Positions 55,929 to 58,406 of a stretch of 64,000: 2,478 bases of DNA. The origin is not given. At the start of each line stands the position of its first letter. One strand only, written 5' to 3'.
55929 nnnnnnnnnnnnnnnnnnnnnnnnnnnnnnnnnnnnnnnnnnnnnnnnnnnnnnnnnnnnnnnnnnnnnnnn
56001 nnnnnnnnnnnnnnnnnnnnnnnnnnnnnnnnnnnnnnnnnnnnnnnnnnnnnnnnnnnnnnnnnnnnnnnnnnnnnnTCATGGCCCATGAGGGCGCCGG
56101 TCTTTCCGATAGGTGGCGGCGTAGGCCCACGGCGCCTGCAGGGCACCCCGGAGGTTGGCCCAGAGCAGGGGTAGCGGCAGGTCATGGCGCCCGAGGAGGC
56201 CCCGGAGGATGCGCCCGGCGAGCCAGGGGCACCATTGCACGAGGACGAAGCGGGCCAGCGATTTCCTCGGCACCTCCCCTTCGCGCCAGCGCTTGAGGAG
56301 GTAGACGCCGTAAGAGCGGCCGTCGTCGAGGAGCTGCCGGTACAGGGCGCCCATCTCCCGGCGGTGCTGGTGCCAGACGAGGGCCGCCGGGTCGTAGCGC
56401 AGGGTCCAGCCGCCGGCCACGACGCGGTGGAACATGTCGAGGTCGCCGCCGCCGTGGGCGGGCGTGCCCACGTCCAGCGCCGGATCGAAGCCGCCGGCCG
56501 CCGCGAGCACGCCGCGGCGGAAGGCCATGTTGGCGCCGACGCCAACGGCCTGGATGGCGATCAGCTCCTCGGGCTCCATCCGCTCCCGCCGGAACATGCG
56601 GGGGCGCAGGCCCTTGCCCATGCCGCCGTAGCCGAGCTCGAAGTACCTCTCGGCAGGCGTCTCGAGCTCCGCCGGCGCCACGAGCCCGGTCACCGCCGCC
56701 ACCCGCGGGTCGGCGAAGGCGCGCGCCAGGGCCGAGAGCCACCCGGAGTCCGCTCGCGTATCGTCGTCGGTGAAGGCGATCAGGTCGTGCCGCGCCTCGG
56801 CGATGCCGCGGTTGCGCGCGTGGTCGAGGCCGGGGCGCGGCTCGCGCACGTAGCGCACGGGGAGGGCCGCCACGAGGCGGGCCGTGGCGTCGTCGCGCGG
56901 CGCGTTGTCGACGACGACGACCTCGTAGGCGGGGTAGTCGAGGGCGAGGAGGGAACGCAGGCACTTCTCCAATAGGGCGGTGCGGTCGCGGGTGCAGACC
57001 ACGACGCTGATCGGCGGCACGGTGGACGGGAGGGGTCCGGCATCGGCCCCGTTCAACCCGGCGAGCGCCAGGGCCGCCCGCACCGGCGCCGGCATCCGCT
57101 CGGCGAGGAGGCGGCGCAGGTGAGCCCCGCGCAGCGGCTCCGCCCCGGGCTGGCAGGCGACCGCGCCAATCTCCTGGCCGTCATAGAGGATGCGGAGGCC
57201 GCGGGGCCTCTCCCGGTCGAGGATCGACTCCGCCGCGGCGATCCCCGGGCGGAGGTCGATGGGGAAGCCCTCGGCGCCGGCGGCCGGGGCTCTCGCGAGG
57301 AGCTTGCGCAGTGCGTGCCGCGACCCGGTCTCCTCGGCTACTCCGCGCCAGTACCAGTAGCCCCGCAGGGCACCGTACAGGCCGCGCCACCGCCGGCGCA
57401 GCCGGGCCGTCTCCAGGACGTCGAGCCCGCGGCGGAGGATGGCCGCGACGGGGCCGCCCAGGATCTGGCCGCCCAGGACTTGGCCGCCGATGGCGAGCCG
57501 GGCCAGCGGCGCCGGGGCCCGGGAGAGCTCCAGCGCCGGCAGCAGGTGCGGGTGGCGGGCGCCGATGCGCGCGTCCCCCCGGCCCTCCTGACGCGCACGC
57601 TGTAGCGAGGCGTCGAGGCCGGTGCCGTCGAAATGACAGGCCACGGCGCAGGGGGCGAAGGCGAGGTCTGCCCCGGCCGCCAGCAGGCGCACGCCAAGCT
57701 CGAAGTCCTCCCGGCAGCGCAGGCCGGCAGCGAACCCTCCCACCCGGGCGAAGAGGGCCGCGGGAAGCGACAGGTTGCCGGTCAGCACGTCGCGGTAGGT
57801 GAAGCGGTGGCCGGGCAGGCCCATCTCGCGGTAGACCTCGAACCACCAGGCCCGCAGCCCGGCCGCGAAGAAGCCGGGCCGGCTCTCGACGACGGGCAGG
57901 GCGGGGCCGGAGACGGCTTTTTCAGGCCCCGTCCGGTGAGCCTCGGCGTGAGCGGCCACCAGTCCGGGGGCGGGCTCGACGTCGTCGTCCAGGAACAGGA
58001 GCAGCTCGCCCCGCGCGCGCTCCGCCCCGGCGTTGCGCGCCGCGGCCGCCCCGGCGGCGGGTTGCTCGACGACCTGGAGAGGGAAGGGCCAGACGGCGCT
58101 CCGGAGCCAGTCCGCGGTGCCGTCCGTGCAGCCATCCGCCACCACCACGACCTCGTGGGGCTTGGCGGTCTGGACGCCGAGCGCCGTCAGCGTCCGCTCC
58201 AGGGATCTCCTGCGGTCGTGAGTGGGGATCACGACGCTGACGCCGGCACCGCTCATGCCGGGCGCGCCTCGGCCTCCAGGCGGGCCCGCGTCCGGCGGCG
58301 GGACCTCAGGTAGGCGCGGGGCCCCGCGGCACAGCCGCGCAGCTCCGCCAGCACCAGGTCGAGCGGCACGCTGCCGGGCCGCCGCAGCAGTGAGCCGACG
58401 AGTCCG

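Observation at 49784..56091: Three-gene envelope operon combining two caspase-fold proteases: CHAT-TM-TPR, secreted TPR protein, and Ig-repeat/caspase lipoprotein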

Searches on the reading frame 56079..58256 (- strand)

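Call 6: search_protein_families(library=pfam, proteins=[window:56079-58256:-], max_evalue=0.01)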
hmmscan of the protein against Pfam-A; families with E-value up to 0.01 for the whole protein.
window:56079-58256:- (725 aa): 7 families
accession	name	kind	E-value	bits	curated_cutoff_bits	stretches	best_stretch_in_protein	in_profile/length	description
PF00535.33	Glycos_transf_2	-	2.2e-48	164.8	23.3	2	417-552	1-132/168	Glycosyl transferase family 2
PF13641.12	Glyco_tranf_2_3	-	1.2e-36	127.3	27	2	414-642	1-224/230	Glycosyltransferase like family 2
PF13632.12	Glyco_trans_2_3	-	5.2e-17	62.8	27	2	493-699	2-179/198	Glycosyl transferase family group 2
PF10111.15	Glyco_tranf_2_2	-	1.3e-13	51.5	27.3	2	7-93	1-92/276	Glycosyltransferase like family 2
PF13506.12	Glyco_transf_21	-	1.1e-12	48.2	21.7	1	483-592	24-122/174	Glycosyl transferase family 21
PF02709.20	Glyco_transf_7C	-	0.00058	19.9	23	0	146-203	8-67/78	N-terminal domain of galactosyltransferase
PF13704.12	Glyco_tranf_2_4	-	0.0019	19.1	27.5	0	34-91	20-80/98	Glycosyl transferase family 2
